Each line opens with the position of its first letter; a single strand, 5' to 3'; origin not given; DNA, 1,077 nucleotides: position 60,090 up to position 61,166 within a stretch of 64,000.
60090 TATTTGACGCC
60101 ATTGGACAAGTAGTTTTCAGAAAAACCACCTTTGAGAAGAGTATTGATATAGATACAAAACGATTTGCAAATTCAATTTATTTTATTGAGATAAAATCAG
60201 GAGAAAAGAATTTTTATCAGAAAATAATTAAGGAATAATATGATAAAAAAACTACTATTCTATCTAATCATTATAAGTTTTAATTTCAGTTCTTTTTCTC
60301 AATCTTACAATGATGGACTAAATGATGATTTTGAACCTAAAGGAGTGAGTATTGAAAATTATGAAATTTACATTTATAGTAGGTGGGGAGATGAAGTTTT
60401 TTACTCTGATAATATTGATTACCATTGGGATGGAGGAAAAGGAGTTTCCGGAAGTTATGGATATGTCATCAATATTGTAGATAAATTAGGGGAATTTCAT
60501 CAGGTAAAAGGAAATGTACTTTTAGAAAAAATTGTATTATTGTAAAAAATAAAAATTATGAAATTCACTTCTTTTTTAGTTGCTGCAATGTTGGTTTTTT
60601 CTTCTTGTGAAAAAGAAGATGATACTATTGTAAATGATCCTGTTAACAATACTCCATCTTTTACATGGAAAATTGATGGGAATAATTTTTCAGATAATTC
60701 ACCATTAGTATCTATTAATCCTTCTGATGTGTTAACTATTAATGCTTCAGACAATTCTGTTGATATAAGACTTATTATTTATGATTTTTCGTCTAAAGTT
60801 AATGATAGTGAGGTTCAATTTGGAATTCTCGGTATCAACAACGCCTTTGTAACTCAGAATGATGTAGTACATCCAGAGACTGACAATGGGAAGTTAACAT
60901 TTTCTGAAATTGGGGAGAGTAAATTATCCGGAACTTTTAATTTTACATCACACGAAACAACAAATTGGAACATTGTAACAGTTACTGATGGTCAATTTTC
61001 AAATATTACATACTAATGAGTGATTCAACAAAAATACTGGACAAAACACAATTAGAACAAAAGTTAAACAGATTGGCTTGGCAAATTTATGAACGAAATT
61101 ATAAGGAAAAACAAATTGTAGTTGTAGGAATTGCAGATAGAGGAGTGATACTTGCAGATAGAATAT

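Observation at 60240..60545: Intact ORF encoding only a signal peptide plus a type-B T9SS sorting domain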

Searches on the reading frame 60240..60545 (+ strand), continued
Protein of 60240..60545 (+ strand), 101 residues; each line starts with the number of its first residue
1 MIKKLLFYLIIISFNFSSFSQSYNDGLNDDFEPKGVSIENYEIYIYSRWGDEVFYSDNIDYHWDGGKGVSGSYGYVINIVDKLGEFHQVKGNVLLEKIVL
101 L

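Call 53: find_encoding_contigs(protein=P0165, flank=5000, max_places=3)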
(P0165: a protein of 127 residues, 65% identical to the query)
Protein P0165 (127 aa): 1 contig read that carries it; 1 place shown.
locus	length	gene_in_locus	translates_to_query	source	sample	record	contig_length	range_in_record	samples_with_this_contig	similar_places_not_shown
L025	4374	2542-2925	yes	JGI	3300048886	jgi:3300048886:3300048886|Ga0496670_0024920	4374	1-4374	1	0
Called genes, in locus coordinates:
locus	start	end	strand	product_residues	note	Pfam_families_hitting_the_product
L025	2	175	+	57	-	?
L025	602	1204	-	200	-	-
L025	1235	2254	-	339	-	PF12799:LRR_4 (faint)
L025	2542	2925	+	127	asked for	PF13585:CHU_C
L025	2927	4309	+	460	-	-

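Call 54: find_encoding_contigs(protein=P0160, flank=5000, max_places=4)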
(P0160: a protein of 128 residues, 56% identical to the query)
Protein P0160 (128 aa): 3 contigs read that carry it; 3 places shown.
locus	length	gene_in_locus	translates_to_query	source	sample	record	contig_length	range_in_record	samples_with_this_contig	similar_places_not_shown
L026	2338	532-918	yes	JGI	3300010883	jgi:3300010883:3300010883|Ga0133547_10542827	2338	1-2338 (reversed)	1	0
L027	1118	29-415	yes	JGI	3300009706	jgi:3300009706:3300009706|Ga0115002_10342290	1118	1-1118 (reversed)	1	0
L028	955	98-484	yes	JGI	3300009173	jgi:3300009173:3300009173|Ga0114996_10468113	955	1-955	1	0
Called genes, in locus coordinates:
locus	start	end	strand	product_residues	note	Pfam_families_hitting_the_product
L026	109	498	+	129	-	-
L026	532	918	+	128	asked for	PF13585:CHU_C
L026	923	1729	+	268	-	PF03629:SASA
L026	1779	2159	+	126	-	-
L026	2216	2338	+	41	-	?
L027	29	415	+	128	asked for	PF13585:CHU_C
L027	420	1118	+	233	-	?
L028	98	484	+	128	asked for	PF13585:CHU_C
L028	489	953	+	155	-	?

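Call 65: predict_structure(alignment_id=A2)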
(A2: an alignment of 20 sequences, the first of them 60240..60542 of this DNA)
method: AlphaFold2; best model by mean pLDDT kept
length: 101 residues; sequences in the alignment: 20
mean_pLDDT: 74.7   pTM: 0.67
mean pLDDT of the five models: 74.7, 71.1, 70.7, 69.4, 69.0
residues with pLDDT >= 90: 22; 70-90: 41; 50-70: 23; < 50: 15
segments of 3 or more residues with pLDDT < 50: 1-11
pLDDT, mean of each block of 10 residues (from residue 1): 44 52 58 74 92 91 81 91 87 78 57
secondary structure, 60 per line:
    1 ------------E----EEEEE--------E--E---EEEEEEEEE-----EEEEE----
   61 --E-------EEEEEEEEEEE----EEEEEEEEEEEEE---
elements in order: E18-22 E38-46 E52-56 E71-81 E86-98
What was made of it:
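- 60318..60527 (+): Retained part of the type-B CTD (residues 27-96, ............GNVLLE). The four-strand beta core is kept, and the hY[IV]PNxFxPN segment that precedes it is missing. The AF2 model has strands 38-46, 52-56, 71-81 and 86-98, with 10-residue block mean pLDDT of 74-92 across that region (call 65).
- The ORF is still open and the four-strand CTD core is predicted confidently (call 65). The four-strand CTD core is predicted with 10-residue block mean pLDDT of 74-92 (call 65).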

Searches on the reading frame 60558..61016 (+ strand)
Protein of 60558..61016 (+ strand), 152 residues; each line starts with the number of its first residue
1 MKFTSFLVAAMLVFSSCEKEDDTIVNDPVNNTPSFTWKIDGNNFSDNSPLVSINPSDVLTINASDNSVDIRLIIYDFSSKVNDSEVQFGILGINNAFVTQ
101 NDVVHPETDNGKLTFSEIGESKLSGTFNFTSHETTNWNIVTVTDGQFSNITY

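Call 3: search_protein_families(library=pfam, proteins=[window:60558-61016:+], max_evalue=1)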
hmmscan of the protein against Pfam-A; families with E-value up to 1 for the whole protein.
window:60558-61016:+ (152 aa): 2 families
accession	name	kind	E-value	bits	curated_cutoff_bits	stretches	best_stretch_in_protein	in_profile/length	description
PF19765.4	DUF6252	-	1.1e-08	35.8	27.2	1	31-150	1-123/124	Family of unknown function (DUF6252)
PF16390.11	DUF4999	-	0.063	13.8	25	0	5-26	11-31/76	Domain of unknown function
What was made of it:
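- On T9SS type-B CTD protein (PF13585 CHU_C / TIGR04131): The downstream gene is a DUF6252 lipoprotein (call 3).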

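Call 4: search_protein_families(library=ncbifam, proteins=[window:60558-61016:+], max_evalue=1)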
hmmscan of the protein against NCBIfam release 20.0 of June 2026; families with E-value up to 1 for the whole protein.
window:60558-61016:+ (152 aa): 1 family
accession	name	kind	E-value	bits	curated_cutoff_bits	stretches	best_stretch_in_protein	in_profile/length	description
NF052634.1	Riean_0653_fam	subfamily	2.6e-08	35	57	1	1-147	1-172/176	Riean_0653 family protein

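Call 15: find_related_loci(query=window:60558-61013:+, collection=genome_contigs, flank=8000)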
Query window:60558-61013:+ (152 aa) in genome_contigs; peptide patterns used: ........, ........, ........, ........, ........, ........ (x = any residue, [..] = any of these).
60 stretches matched a pattern; 2 encode a relative of the query (tblastn E <= 1e-3); 2 distinct loci.
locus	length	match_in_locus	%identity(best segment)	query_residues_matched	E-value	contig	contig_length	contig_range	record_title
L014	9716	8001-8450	59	1-152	2e-47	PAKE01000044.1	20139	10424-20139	MAG: Flavobacteriales bacterium isolate SAT77 13847, whole genome shotgun sequence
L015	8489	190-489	58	53-152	9e-26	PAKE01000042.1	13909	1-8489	MAG: Flavobacteriales bacterium isolate SAT77 12740, whole genome shotgun sequence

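Call 34: search_protein_families(library=pfam, proteins=[L014:3752-7975:+], max_evalue=0.001)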
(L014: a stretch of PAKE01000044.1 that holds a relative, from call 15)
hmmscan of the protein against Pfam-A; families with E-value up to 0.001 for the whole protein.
L014:3752-7975:+ (1407 aa): 5 families
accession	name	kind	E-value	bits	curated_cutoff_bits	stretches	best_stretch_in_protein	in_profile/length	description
PF13585.12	CHU_C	-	5.4e-14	52.5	27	1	1327-1406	3-86/86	CHU_C Type IX secretion signal domain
PF13573.12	SprB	-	1.3e-10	41.1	28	2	444-480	1-34/37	SprB repeat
PF19081.6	Ig_7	-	7.4e-10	39.4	27.3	1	700-767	8-81/84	Ig-like domain CHU_C associated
PF18911.6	PKD_4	-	1e-09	38.7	27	1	1268-1307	33-71/85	PKD domain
PF00801.26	PKD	-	0.00016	22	23.5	1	1271-1307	31-68/80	PKD domain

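Call 49: search_protein_families(library=ncbifam, proteins=[L014:3752-7975:+], max_evalue=0.01)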
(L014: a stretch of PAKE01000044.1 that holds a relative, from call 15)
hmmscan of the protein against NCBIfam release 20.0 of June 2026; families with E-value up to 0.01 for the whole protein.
L014:3752-7975:+ (1407 aa): 1 family
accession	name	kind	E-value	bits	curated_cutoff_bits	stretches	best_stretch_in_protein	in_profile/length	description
TIGR04131.1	Bac_Flav_CTERM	domain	4.9e-07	29.8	35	1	1327-1376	3-53/85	T9SS type B sorting domain-containing protein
